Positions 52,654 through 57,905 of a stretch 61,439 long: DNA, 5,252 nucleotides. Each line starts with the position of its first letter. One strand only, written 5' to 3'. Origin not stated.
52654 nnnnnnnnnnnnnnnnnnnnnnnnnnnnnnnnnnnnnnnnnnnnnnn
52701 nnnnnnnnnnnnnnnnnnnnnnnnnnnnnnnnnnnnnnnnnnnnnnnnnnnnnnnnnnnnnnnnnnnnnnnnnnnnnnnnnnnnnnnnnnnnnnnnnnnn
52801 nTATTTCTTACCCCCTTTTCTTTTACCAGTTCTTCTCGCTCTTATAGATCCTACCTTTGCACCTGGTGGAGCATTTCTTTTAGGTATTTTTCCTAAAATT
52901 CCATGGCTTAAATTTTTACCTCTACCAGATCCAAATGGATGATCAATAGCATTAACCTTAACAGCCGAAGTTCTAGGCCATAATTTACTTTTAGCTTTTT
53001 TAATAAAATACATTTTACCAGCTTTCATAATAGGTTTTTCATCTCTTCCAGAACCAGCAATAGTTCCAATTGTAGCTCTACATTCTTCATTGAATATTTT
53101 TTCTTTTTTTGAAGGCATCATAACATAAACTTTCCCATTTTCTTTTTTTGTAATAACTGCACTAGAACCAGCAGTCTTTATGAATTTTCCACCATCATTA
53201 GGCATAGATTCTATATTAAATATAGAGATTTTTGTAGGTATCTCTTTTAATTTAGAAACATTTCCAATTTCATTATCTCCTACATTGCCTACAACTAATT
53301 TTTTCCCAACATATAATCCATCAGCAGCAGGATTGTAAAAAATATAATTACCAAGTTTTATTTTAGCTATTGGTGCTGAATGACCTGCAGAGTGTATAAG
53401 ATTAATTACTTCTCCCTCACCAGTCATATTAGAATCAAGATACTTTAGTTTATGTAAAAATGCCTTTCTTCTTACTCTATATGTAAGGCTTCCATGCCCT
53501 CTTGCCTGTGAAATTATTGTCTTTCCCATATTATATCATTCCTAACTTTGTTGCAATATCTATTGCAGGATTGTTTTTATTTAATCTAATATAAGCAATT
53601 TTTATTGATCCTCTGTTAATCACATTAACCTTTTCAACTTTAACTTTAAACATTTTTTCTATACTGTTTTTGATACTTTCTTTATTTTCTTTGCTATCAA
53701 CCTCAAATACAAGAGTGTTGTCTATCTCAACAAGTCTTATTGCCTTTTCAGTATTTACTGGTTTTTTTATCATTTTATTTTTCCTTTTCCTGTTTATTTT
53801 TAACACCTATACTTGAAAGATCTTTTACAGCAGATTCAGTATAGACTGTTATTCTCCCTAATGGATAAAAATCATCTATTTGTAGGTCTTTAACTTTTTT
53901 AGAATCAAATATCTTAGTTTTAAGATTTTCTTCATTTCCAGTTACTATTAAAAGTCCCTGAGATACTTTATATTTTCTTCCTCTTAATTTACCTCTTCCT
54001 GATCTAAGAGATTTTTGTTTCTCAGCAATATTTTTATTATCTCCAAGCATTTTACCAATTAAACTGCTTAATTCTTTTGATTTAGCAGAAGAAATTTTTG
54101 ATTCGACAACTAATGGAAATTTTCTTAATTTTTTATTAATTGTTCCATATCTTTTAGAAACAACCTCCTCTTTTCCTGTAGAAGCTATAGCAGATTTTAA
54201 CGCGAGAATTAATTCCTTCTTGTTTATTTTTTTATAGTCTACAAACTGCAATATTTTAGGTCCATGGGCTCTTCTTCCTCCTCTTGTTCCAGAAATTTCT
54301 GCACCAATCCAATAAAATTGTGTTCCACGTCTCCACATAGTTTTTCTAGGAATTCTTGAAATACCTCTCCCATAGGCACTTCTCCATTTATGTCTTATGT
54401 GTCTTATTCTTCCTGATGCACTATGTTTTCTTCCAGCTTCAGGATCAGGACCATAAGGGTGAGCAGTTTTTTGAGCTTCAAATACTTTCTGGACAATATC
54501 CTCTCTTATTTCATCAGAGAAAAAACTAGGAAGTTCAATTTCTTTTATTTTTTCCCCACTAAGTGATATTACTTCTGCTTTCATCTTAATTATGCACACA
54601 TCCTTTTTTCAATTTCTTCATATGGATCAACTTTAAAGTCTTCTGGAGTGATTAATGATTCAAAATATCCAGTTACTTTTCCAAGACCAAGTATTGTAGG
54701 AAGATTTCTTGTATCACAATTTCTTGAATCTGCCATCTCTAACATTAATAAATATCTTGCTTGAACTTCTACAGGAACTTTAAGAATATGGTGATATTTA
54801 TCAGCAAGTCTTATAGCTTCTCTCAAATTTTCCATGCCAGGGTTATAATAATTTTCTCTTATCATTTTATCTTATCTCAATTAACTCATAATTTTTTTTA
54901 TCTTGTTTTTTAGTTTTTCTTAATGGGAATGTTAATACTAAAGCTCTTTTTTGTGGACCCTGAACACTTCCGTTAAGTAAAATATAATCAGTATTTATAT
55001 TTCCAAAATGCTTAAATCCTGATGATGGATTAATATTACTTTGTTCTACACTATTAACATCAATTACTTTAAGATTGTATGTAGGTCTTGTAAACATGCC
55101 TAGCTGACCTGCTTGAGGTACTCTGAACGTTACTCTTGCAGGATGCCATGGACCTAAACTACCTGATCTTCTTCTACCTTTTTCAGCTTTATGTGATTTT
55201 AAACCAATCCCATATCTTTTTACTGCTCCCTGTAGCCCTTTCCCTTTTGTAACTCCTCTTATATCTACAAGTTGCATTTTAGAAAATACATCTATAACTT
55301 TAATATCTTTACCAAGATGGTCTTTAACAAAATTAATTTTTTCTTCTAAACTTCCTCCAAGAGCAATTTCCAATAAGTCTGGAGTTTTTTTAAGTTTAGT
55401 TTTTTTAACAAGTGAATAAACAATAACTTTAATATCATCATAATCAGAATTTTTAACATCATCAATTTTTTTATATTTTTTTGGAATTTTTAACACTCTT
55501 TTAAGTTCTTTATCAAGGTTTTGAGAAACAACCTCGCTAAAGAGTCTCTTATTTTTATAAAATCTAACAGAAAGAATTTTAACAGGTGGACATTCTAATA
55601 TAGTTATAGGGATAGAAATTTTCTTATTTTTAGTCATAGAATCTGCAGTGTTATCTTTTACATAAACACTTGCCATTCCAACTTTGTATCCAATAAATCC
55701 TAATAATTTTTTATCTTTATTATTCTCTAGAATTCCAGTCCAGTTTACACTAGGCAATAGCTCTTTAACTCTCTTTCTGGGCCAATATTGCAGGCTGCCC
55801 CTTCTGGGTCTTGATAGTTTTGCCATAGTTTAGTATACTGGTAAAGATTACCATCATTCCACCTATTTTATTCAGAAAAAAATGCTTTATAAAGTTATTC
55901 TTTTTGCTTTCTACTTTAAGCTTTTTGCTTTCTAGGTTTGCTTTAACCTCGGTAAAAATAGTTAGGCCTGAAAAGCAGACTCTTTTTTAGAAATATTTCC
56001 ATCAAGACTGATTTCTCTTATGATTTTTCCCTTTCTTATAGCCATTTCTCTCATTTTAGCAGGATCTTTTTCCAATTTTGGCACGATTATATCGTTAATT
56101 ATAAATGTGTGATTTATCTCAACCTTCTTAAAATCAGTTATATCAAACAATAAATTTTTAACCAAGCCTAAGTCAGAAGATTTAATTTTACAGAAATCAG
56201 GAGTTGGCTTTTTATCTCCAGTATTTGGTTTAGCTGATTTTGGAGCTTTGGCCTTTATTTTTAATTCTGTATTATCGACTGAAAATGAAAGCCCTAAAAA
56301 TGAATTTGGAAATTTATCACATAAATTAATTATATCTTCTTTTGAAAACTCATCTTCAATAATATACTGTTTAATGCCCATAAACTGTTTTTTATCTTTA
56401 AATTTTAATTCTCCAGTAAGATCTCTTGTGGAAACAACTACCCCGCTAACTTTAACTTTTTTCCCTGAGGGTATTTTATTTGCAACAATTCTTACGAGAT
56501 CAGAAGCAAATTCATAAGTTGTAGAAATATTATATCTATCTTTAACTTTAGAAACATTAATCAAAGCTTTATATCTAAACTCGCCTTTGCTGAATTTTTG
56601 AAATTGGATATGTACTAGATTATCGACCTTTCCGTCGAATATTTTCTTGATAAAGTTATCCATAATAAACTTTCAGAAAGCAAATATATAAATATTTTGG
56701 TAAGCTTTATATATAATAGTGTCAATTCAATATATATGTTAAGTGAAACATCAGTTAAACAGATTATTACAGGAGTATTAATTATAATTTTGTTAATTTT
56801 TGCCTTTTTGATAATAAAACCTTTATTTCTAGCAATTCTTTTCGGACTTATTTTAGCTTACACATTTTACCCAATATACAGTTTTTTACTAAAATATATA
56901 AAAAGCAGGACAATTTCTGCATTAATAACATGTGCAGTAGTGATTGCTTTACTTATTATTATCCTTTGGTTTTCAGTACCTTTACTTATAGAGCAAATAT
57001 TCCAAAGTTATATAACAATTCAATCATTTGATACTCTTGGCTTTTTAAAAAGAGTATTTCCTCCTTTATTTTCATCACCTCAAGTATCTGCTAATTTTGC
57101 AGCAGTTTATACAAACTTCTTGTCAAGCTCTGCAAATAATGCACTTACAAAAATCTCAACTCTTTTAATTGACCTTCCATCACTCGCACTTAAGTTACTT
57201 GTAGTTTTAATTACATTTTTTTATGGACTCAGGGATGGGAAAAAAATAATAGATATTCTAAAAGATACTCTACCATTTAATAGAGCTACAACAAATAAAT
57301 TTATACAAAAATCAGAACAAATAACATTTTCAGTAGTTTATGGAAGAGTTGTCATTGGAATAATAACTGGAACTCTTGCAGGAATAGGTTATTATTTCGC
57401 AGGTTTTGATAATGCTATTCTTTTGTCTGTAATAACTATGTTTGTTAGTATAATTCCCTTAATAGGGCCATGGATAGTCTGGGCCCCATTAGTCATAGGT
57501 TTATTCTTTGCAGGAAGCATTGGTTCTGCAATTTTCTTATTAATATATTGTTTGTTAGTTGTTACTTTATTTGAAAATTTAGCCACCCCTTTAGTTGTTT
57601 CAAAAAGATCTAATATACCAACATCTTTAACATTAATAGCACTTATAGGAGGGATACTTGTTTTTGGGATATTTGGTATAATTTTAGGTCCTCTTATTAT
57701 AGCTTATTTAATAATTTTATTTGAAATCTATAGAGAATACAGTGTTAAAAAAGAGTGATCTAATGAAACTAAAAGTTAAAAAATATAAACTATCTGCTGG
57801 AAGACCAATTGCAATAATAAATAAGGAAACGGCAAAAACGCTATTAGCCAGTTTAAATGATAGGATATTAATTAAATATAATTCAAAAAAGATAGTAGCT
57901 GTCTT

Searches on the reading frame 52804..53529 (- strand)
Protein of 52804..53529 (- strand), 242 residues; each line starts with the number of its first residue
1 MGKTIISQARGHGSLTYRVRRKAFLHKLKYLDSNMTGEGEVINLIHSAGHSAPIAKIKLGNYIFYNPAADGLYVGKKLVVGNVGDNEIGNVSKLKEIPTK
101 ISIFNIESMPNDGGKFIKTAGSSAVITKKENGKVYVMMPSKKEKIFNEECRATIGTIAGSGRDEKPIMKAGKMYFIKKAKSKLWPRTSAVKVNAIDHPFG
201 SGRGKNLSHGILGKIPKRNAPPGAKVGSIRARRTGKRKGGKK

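Call 84: search_protein_families(library=pfam, proteins=[window:52804-53529:-], max_evalue=0.00001)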
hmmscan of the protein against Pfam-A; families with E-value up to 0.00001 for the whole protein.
window:52804-53529:- (242 aa): 1 family
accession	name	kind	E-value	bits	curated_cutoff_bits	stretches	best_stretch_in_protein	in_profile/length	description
PF03947.24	Ribosomal_L2_C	-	1.1e-34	119.7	33.7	1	88-208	2-117/126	Ribosomal Proteins L2, C-terminal domain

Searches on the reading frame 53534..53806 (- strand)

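Call 84: search_protein_families(library=pfam, proteins=[window:53534-53806:-], max_evalue=0.00001)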
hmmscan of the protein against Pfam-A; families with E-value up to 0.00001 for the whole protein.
window:53534-53806:- (91 aa): 1 family
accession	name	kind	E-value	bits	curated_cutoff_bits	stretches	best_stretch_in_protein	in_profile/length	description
PF00276.25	Ribosomal_L23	-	1.2e-14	54.9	30.8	1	12-66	2-55/86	Ribosomal protein L23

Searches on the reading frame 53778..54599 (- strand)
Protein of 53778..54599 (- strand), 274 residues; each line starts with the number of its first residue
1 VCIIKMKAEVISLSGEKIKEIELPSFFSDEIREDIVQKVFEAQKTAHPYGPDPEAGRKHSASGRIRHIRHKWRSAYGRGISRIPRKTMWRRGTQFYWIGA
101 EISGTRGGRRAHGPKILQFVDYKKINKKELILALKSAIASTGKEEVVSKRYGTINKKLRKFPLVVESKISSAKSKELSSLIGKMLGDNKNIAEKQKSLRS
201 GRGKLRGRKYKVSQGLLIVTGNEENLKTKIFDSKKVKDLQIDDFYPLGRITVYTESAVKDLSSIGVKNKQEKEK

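Call 84: search_protein_families(library=pfam, proteins=[window:53778-54599:-], max_evalue=0.00001)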
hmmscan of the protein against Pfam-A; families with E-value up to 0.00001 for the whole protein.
window:53778-54599:- (274 aa): 1 family
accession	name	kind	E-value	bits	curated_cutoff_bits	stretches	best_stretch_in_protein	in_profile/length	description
PF00573.27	Ribosomal_L4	-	3.9e-18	66.2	25.8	1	21-262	1-188/190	Ribosomal protein L4/L1 family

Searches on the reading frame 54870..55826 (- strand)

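Call 84: search_protein_families(library=pfam, proteins=[window:54870-55826:-], max_evalue=0.00001)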
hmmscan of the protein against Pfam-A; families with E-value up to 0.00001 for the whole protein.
window:54870-55826:- (319 aa): 1 family
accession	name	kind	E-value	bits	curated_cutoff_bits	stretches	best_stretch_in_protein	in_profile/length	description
PF00297.29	Ribosomal_L3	-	4.5e-63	213.9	22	1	3-307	5-350/369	Ribosomal protein L3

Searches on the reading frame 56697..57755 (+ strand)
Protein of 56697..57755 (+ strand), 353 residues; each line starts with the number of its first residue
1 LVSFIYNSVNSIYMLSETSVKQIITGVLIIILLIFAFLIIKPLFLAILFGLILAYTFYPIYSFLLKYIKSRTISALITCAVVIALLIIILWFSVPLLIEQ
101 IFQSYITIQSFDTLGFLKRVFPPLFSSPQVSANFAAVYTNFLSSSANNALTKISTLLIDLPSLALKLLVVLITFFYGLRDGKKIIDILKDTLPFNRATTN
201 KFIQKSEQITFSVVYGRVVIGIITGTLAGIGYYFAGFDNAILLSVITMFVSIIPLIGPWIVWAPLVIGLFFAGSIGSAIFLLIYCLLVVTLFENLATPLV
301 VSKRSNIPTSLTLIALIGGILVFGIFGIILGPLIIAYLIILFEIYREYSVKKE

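Call 62: search_protein_families(library=pfam, proteins=[window:56697-57755:+], max_evalue=0.001)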
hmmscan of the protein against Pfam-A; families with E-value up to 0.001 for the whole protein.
window:56697-57755:+ (353 aa): 1 family
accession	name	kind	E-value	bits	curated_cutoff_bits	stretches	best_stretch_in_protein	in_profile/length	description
PF01594.21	AI-2E_transport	-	2.2e-48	165.6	34.3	1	27-345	4-326/327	AI-2E family transporter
